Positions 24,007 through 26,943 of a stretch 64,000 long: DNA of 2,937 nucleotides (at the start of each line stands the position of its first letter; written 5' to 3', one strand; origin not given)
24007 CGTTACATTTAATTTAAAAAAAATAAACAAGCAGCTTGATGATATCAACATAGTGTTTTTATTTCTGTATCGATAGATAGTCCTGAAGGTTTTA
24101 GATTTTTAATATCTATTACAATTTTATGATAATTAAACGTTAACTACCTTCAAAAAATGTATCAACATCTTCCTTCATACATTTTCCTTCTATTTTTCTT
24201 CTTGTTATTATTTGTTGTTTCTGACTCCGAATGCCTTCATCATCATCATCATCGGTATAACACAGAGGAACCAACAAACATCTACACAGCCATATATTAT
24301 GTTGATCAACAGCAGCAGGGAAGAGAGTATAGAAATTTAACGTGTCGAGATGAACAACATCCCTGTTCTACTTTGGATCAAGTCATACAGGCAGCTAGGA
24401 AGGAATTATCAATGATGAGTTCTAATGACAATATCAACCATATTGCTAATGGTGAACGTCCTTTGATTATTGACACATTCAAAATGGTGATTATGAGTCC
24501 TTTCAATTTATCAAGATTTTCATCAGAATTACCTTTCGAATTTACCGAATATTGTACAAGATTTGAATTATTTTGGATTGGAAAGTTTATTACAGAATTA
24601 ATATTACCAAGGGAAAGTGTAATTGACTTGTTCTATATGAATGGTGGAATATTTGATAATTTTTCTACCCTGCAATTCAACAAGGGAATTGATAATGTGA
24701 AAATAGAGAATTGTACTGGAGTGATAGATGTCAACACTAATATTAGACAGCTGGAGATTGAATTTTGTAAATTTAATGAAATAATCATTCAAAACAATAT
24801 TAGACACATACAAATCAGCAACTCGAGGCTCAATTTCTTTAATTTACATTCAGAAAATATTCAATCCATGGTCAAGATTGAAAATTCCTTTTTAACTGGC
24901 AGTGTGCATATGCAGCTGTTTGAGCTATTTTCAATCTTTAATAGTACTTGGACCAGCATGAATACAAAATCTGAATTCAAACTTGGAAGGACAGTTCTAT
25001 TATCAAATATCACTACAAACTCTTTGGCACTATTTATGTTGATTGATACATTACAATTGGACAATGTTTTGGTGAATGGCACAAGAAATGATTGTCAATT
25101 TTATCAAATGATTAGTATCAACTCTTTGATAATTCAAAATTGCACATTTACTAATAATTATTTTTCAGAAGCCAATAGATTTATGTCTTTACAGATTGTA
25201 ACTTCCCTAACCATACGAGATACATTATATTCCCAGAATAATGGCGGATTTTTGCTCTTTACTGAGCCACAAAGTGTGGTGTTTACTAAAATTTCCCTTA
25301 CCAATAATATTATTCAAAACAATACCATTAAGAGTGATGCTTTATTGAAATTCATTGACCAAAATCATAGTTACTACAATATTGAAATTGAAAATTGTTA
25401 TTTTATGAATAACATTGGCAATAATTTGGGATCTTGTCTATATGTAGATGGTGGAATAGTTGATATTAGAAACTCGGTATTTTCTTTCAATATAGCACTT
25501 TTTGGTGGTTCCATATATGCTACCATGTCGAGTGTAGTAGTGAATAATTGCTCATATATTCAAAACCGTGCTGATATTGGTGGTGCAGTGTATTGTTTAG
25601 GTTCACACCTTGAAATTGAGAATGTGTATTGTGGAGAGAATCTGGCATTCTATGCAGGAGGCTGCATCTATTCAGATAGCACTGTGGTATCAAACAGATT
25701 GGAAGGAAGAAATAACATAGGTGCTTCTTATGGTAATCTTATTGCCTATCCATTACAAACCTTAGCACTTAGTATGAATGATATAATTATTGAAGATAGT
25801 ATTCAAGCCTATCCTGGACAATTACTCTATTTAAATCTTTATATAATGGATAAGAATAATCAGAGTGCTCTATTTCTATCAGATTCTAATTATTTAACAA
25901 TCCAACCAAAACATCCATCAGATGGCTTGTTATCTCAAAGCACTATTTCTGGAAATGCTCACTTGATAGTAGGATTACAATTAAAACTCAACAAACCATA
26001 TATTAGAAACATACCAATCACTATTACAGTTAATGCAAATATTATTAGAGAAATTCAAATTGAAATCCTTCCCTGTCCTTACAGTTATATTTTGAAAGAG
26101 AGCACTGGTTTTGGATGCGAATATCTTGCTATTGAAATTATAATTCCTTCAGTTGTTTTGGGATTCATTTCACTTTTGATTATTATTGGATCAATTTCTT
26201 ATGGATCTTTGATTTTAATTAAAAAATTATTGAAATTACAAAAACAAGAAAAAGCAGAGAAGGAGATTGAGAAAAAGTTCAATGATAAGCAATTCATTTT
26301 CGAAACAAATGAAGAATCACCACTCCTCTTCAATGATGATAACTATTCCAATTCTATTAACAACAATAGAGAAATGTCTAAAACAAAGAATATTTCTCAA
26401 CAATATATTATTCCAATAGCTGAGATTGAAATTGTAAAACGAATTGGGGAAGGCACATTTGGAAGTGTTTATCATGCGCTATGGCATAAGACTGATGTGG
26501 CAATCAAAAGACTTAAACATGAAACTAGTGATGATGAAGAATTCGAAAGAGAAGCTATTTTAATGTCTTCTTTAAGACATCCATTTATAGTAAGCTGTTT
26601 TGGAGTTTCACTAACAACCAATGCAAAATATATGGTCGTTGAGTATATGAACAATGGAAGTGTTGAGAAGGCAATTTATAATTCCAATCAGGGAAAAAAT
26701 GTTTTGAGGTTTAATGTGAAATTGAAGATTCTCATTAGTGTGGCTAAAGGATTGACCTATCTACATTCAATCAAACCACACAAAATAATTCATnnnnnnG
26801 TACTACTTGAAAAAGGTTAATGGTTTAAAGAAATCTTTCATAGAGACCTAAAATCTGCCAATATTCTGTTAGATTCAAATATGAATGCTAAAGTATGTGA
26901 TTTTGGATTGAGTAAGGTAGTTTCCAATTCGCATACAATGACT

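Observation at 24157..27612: Receptor-like kinase (beta-helix ectodomain, TM, TKL kinase) with a 6-bp microexon whose reading phase does not close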

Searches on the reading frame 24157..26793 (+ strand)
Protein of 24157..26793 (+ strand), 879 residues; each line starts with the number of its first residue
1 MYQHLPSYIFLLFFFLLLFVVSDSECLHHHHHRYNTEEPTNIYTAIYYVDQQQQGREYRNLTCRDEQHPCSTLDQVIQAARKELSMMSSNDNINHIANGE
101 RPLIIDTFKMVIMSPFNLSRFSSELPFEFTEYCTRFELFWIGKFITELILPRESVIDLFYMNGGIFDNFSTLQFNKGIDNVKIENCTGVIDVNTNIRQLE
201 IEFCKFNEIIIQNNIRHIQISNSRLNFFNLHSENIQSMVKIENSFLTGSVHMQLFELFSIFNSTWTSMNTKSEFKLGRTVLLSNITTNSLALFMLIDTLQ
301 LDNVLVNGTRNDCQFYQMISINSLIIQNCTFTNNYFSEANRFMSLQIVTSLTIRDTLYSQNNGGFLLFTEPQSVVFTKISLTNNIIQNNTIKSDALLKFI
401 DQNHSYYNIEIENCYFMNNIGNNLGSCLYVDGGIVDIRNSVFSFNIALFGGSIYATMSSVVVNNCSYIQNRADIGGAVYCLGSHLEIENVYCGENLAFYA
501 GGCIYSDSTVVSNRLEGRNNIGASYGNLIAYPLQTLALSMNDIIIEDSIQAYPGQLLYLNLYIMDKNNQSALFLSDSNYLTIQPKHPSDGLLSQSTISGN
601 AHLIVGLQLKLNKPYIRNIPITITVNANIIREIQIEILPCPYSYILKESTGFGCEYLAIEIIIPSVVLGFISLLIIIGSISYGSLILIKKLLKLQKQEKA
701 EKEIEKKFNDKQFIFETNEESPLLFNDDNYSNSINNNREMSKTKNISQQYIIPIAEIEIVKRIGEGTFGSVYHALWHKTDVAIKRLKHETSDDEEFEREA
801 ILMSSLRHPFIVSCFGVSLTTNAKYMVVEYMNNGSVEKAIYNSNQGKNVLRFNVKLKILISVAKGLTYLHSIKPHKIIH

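Call 46: search_protein_representatives(protein=window:24157-26793:+)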
Query: 879 residues. Proteins with E-value up to 0.001 (for the whole library): 21209; up to 1e-10: 1458; up to 1e-30: 57. The best 150 are listed.
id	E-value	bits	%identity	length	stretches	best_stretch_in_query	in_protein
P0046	4.6e-87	309.5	36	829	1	44-829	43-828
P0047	1.5e-80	288.0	35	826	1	57-831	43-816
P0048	1.1e-69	252.0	100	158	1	761-879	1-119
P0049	1.6e-53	198.6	36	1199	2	706-879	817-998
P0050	5.4e-50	186.9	33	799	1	294-879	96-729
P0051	2.2e-47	178.3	40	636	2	595-879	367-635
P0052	3.4e-47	177.7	34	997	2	450-879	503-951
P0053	6.2e-47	176.8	33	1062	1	318-879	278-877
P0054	1.2e-45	172.6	34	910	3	407-816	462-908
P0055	9.2e-44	166.3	35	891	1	257-878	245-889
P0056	1.2e-42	162.6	30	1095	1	265-879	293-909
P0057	1.4e-42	162.4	33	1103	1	409-879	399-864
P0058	4.5e-42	160.7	35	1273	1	439-875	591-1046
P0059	1.2e-41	159.4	39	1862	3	754-874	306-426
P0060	1.8e-41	158.8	29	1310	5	752-879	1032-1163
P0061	3.8e-41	157.7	58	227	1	738-879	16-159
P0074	5.7e-36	140.5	49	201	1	633-829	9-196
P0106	5.5e-30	120.8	45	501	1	710-879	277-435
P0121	2.1e-27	112.2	31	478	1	463-879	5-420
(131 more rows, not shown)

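Call 48: list_cluster_members(proteins=[P0048, P0061, P0046, P0047, P0049, P0050, P0051, P0074, P0052, P0053])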
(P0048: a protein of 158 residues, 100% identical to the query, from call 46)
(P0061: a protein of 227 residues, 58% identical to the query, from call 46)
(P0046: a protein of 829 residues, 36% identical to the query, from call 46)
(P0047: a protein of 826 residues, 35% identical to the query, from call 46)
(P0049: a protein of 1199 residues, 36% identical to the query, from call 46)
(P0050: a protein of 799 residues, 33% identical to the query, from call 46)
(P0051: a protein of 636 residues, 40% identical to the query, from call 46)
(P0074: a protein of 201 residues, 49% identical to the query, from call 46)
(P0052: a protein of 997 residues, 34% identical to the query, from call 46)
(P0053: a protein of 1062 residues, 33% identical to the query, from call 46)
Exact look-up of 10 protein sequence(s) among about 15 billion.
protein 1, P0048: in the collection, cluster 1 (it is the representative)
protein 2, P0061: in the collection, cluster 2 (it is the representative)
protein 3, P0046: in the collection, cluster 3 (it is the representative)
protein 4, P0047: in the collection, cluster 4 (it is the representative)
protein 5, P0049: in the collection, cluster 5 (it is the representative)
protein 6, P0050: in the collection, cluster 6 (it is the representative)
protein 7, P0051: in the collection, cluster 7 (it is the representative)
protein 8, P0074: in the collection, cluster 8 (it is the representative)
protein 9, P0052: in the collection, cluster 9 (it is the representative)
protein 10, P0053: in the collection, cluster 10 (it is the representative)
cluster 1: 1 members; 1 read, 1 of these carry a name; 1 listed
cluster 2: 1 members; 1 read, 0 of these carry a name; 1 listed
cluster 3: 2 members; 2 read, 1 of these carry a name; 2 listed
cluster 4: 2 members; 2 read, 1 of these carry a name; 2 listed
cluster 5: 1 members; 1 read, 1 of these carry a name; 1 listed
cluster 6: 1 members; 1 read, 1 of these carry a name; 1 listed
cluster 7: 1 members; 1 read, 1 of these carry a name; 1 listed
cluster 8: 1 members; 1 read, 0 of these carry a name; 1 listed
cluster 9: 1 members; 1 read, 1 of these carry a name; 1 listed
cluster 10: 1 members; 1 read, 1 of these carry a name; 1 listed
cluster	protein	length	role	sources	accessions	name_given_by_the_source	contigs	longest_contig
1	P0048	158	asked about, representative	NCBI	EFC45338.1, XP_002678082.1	predicted protein, partial [Naegleria gruberi]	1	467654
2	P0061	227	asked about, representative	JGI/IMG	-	-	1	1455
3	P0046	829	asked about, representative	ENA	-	-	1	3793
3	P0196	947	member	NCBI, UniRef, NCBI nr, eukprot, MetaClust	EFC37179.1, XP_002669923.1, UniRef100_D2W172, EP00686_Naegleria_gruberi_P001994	predicted protein [Naegleria gruberi] | non-specific serine/threonine protein kinase n=1 Tax=Naegleria gruberi TaxID=5762 ... | uncharacterized protein NAEGRDRAFT_75112 [Naegleria gruberi]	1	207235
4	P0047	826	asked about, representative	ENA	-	-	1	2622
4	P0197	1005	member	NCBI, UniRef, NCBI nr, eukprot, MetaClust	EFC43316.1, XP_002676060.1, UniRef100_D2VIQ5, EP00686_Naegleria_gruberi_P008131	predicted protein [Naegleria gruberi] | non-specific serine/threonine protein kinase n=1 Tax=Naegleria gruberi TaxID=5762 ... | uncharacterized protein NAEGRDRAFT_68759 [Naegleria gruberi]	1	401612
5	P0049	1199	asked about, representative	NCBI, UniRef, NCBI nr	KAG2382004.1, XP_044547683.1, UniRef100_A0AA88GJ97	hypothetical protein C9374_005796 [Naegleria lovaniensis] | Protein kinase domain-containing protein n=1 Tax=Naegleria lovaniensis TaxID=51637 ... | uncharacterized protein C9374_005796 [Naegleria lovaniensis]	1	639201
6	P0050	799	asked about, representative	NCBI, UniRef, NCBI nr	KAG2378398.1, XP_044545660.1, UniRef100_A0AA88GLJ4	hypothetical protein C9374_008541 [Naegleria lovaniensis] | Protein kinase domain-containing protein n=1 Tax=Naegleria lovaniensis TaxID=51637 ... | uncharacterized protein C9374_008541 [Naegleria lovaniensis]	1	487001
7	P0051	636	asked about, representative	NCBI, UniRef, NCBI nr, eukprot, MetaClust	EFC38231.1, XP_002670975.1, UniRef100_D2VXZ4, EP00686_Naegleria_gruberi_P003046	predicted protein [Naegleria gruberi] | Predicted protein n=1 Tax=Naegleria gruberi TaxID=5762 RepID=D2VXZ4_NAEGR | uncharacterized protein NAEGRDRAFT_73913 [Naegleria gruberi]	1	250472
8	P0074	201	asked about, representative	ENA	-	-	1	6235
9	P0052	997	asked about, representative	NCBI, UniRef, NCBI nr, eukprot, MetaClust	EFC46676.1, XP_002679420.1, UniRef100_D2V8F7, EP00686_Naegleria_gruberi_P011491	predicted protein [Naegleria gruberi] | non-specific serine/threonine protein kinase n=1 Tax=Naegleria gruberi TaxID=5762 ... | uncharacterized protein NAEGRDRAFT_65139 [Naegleria gruberi]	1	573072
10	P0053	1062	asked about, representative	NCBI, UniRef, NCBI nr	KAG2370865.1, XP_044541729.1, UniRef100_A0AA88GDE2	hypothetical protein C9374_013776 [Naegleria lovaniensis] | Protein kinase domain-containing protein n=1 Tax=Naegleria lovaniensis TaxID=51637 ... | uncharacterized protein C9374_013776 [Naegleria lovaniensis]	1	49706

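Call 52: find_homologous_proteins(query=A2, max_evalue=1e-20)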
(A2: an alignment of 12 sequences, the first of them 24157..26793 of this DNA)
Query A2 (12 sequences) (879 aa, profile of the alignment): 30 proteins with E <= 1e-20 among 8000 candidates.
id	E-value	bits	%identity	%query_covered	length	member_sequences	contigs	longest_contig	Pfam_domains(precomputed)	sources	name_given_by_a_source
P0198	5.5e-82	295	22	25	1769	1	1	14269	PF13229.13,PF02415.24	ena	-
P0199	3.6e-73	266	26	16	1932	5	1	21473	PF02415.24,PF16403.12,PF01471.24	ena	-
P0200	1.9e-65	240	28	11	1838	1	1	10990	PF13229.13,PF02415.24,PF05048.20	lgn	-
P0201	6.4e-63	232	30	13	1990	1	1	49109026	PF07714.24,PF23598.2,PF00069.32,PF25019.1,PF00560.40,PF03109.23,PF12799.14,PF25013.1,PF13855.13,PF17667.8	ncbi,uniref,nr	ncbi:hypothetical protein RHGRI_032084 [Rhododendron griersonianum]|uniref:non-specific serine/threo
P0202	1.7e-54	204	27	24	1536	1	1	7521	PF13229.13,PF02369.23,PF02415.24,PF16640.12,PF13620.13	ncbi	ncbi:MAG: hypothetical protein BZ136_02085, partial [Methanosphaera sp. rholeuAM74]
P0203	4.3e-48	183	25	10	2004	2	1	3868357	PF13229.13,PF02415.24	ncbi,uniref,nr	ncbi:Polymorphic membrane protein 20 [Limihaloglobus sulfuriphilus]|uniref:Polymorphic membrane prot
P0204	2.3e-42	164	25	15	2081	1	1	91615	-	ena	-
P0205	9.1e-41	158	34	10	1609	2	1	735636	PF02415.24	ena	-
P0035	9.8e-39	152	30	21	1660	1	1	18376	PF13229.13,PF02369.23,PF02415.24,PF16640.12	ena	-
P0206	3.5e-38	150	28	19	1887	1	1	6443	PF13229.13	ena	-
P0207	2.5e-36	144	28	16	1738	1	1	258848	PF13229.13,PF02415.24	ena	-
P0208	1.3e-35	141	32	21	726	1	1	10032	PF13229.13,PF02415.24,PF16640.12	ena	-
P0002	2.7e-35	140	35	13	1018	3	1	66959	PF07714.24,PF23598.2,PF00069.32,PF24141.2,PF00560.40,PF12799.14,PF13855.13,PF11721.15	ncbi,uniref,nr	ncbi:hypothetical protein PIB30_042582 [Stylosanthes scabra]|uniref:non-specific serine/threonine pr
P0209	2.1e-31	127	28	14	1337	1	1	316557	PF02415.24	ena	-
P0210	8.3e-31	125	24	20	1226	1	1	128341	PF13229.13,PF02415.24,PF05048.20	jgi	jgi:hypothetical protein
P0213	3.3e-29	120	31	11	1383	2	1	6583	PF13229.13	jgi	-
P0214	6.2e-29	119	24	18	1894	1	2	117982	PF13229.13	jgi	jgi:predicted outer membrane repeat protein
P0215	1.5e-26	111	29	12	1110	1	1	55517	PF13229.13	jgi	jgi:predicted outer membrane repeat protein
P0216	1.2e-25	108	23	18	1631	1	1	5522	PF13229.13,PF00801.27,PF18884.6,PF18911.7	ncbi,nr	ncbi:MAG: PKD domain-containing protein, partial [Spartobacteria bacterium]|nr:PKD domain-containing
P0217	5.2e-25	106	26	16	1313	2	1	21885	PF02415.24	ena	-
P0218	5.9e-24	103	25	23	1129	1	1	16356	PF13229.13,PF18998.7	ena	-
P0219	6.6e-24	103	25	15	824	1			PF02415.24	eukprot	eukprot:jgi/Chlat1/8929/Chrsp92S08241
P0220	7.7e-24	102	33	8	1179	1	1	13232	PF07679.23,PF13895.13,PF13927.13,PF02415.24,PF18962.8,PF19081.7,PF17161.11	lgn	-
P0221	1.3e-23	102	27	24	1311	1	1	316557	PF02415.24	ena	-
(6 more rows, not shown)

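Call 55: find_related_loci(query=P0061, collection=metagenome_contigs, flank=3000)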
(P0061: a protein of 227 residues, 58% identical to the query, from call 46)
Query P0061 (227 aa) in metagenome_contigs; peptide patterns used: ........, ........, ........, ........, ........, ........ (x = any residue, [..] = any of these).
66 stretches matched a pattern, but none encodes a relative of the query by tblastn (E <= 1e-3).

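Call 58: search_protein_families(library=pfam, alignment_id=A2, max_evalue=0.01)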
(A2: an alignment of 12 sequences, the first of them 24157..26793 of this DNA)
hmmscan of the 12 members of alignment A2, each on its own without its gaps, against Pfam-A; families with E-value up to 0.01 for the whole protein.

A. member 1, window:24157-26793:+ (879 aa): 2 families
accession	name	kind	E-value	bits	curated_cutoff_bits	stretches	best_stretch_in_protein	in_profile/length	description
PF07714.23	PK_Tyr_Ser-Thr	-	2.8e-23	83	23.1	1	757-873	1-122/258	Protein tyrosine and serine/threonine kinase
PF00069.31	Pkinase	-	2.7e-18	66.8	31.7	1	758-879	2-121/263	Protein kinase domain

B. families by the number of members that match (of 12 scanned): 9 families
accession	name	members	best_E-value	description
PF07714.23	PK_Tyr_Ser-Thr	12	6.6e-53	Protein tyrosine and serine/threonine kinase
PF00069.31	Pkinase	12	5.2e-52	Protein kinase domain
PF02415.23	Chlam_PMP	5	3.1e-09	Chlamydia polymorphic membrane protein (Chlamydia_PMP) repeat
PF17667.7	Pkinase_fungal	4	9.6e-06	Fungal protein kinase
PF03109.22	ABC1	4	4e-05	ABC1 atypical kinase-like domain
PF13229.12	Beta_helix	3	0.00013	Right handed beta helix region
PF01636.29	APH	2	0.0018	Phosphotransferase enzyme family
PF13095.12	FTA2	1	1.1e-05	Kinetochore Sim4 complex subunit FTA2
PF12330.14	Haspin_kinase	1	0.0005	Haspin like kinase domain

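Call 65: find_encoding_contigs(protein=P0061, flank=3000, max_places=3)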
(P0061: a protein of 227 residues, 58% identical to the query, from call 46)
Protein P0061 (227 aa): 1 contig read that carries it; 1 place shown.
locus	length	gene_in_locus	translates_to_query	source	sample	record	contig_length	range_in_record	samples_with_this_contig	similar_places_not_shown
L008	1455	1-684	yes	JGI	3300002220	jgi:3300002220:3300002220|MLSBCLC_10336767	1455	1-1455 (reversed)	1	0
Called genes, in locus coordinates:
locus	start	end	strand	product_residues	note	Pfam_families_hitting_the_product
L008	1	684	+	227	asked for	PF13095:FTA2 (faint), PF00069:Pkinase, PF03109:ABC1 (faint), PF07714:PK_Tyr_Ser-Thr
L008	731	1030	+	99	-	PF07714:PK_Tyr_Ser-Thr (faint)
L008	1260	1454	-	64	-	?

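Call 66: find_encoding_contigs(protein=P0046, flank=3000, max_places=3)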
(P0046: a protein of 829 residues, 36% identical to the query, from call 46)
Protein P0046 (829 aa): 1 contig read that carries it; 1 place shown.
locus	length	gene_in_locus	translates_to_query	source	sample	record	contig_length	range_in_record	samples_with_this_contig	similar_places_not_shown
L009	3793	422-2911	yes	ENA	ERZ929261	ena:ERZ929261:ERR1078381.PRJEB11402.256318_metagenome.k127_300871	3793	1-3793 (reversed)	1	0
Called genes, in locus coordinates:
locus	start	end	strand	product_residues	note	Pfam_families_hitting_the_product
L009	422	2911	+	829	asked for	PF00069:Pkinase, PF07714:PK_Tyr_Ser-Thr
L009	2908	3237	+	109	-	PF00069:Pkinase, PF07714:PK_Tyr_Ser-Thr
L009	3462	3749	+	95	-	-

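Call 71: find_encoding_contigs(protein=P0106, flank=2500, max_places=2)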
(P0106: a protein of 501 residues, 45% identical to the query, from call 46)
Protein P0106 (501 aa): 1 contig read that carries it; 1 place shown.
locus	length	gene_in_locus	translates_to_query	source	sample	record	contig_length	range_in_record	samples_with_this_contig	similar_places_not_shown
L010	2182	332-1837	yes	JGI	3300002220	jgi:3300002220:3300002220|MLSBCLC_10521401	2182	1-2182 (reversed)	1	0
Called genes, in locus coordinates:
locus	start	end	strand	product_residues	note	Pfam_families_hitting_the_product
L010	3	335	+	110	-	?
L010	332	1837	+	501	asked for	PF00008:EGF (faint), PF07974:EGF_2 (faint), PF21700:EGF_DL_JAG (faint), PF25024:EGF_TEN, PF23106:EGF_Teneurin, PF00069:Pkinase, PF07714:PK_Tyr_Ser-Thr, PF03109:ABC1 (weak), +1 more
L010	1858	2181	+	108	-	?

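Call 72: find_encoding_contigs(protein=P0121, flank=2500, max_places=2)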
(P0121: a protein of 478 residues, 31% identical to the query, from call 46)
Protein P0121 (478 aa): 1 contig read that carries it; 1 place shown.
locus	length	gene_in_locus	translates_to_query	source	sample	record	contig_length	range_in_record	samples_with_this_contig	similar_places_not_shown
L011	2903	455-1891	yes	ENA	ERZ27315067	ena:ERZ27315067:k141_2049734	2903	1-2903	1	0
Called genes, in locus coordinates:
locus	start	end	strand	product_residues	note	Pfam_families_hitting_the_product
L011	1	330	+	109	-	?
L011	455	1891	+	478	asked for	PF00069:Pkinase, PF07714:PK_Tyr_Ser-Thr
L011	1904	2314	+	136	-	PF00069:Pkinase (weak), PF07714:PK_Tyr_Ser-Thr (faint)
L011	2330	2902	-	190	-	?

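Call 73: find_encoding_contigs(protein=P0074, flank=2500, max_places=2)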
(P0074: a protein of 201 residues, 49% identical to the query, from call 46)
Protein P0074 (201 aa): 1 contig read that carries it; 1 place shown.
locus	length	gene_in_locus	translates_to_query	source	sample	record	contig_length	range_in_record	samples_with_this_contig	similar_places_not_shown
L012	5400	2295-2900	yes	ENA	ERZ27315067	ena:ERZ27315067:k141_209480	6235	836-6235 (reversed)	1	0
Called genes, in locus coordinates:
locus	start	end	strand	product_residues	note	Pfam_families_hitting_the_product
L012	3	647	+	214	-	?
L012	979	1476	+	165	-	-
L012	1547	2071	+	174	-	-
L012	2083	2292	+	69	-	-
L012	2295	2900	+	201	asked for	PF00069:Pkinase, PF07714:PK_Tyr_Ser-Thr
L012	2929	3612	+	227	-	PF00069:Pkinase, PF07714:PK_Tyr_Ser-Thr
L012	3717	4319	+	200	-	-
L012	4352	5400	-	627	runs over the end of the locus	?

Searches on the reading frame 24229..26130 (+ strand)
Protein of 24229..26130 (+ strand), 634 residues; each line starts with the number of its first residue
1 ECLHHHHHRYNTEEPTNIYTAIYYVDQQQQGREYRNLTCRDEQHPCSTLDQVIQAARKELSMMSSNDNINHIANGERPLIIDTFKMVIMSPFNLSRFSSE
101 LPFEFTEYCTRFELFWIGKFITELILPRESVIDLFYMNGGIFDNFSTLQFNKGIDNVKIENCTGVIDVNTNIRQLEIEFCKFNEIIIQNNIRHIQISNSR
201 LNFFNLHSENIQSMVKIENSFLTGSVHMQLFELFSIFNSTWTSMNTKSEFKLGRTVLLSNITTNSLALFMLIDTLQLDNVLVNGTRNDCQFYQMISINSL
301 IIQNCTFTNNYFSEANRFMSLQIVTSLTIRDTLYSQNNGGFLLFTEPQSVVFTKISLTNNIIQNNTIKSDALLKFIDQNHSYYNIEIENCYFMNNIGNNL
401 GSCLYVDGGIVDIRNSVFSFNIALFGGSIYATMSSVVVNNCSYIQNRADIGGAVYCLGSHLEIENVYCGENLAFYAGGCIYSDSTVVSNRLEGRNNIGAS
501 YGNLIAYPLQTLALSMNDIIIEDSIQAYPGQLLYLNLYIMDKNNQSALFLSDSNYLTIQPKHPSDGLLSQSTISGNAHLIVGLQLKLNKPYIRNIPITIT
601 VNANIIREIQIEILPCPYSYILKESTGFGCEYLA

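Call 33: search_protein_families(library=pfam, proteins=[window:24229-26130:+], max_evalue=10)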
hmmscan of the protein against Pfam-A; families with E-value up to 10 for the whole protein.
window:24229-26130:+ (634 aa): 2 families
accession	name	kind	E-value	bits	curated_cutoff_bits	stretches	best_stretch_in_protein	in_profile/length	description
PF08888.16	HopJ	-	0.011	16.5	27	1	363-403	10-51/109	HopJ type III effector protein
PF23626.1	CCD_aECM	-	6.4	7.2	27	1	294-318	17-41/54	aECM cysteine-cradle domain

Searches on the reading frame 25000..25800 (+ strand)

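Call 33: search_protein_families(library=pfam, proteins=[window:25000-25800:+], max_evalue=10)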
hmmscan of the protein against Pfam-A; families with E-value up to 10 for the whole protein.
window:25000-25800:+ (267 aa): 5 families
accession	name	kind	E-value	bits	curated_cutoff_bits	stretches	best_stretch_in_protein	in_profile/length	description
PF09097.16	Phage-tail_1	-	0.0021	18.3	27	1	57-110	20-71/196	Baseplate structural protein, domain 1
PF08888.16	HopJ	-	0.004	17.9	27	1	105-146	9-51/109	HopJ type III effector protein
PF17161.10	DUF5123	-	0.083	14.5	35.1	1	44-141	2-69/113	Domain of unknown function (DUF5123)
PF23894.2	LD_SV2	-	0.12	13.2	29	1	28-59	46-76/92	SV2A/B/C luminal domain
PF23626.1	CCD_aECM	-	5.3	7.5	27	1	36-61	16-41/54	aECM cysteine-cradle domain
